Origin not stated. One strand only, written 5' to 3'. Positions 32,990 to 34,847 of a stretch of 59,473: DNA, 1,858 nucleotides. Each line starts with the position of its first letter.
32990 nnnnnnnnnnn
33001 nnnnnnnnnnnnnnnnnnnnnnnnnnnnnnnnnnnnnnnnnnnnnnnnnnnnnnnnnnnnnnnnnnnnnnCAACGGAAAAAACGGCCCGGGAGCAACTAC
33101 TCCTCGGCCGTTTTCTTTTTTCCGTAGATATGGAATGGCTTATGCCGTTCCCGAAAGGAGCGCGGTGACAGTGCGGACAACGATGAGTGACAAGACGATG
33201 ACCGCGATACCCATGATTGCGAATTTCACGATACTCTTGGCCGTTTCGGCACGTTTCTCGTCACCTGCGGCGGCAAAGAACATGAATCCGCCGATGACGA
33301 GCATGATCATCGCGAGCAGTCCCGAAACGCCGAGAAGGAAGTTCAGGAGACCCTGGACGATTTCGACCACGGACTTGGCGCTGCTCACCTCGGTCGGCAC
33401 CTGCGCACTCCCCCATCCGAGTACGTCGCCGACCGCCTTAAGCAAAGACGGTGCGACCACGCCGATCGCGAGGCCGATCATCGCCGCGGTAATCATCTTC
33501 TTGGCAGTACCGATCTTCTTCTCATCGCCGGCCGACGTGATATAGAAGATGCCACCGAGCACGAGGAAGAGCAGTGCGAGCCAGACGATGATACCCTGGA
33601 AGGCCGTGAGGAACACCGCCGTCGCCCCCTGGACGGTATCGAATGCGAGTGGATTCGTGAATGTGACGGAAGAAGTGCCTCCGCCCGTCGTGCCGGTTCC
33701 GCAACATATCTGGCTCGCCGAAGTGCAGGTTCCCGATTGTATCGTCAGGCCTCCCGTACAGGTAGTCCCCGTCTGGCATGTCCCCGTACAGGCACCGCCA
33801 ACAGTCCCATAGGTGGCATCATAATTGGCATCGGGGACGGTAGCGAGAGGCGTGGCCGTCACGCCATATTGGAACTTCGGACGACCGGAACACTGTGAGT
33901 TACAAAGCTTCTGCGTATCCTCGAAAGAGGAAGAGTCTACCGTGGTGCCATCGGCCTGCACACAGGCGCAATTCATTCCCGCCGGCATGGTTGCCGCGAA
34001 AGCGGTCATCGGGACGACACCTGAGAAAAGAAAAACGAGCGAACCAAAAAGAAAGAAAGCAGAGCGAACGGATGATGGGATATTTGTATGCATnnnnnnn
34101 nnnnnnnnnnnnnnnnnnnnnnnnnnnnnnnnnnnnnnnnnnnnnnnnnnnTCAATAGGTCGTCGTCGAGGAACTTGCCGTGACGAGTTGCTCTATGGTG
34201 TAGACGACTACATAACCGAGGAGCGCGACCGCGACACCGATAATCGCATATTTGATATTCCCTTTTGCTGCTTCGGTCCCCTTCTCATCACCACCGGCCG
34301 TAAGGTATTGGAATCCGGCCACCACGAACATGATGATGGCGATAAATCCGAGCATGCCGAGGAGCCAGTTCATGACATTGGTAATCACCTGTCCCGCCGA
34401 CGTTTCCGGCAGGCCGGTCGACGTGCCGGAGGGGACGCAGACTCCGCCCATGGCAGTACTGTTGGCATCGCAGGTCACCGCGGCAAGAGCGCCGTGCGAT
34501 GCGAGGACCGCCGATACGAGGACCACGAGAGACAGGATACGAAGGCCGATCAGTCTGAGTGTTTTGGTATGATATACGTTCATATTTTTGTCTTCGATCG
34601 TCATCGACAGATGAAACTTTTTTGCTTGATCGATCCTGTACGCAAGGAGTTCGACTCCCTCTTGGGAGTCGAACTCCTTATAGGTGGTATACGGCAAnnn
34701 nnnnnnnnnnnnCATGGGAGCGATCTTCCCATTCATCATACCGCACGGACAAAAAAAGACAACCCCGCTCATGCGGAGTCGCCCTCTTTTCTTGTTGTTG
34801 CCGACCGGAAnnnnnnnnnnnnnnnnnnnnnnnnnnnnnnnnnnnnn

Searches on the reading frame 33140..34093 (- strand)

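Call 49: search_protein_families(library=pfam, proteins=[window:33140-34093:-], max_evalue=0.001)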
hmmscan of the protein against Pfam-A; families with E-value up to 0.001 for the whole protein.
window:33140-34093:- (317 aa): 1 family
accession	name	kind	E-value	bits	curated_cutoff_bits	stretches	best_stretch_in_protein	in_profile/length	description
PF18895.5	T4SS_pilin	-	4.2e-17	62.4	26.6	2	239-308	2-70/71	Type IV secretion system pilin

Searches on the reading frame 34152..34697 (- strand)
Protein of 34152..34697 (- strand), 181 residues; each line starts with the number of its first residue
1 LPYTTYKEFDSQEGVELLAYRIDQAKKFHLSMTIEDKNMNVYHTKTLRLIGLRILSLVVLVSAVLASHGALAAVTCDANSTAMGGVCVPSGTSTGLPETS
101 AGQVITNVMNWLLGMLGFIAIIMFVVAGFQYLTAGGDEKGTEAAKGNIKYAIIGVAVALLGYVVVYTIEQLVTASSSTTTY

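Call 49: search_protein_families(library=pfam, proteins=[window:34152-34697:-], max_evalue=0.001)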
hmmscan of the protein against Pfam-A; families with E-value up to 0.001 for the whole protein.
window:34152-34697:- (181 aa): 1 family
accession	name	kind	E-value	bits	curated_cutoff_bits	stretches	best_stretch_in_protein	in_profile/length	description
PF18895.5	T4SS_pilin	-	4.8e-11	43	26.6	1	100-166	4-69/71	Type IV secretion system pilin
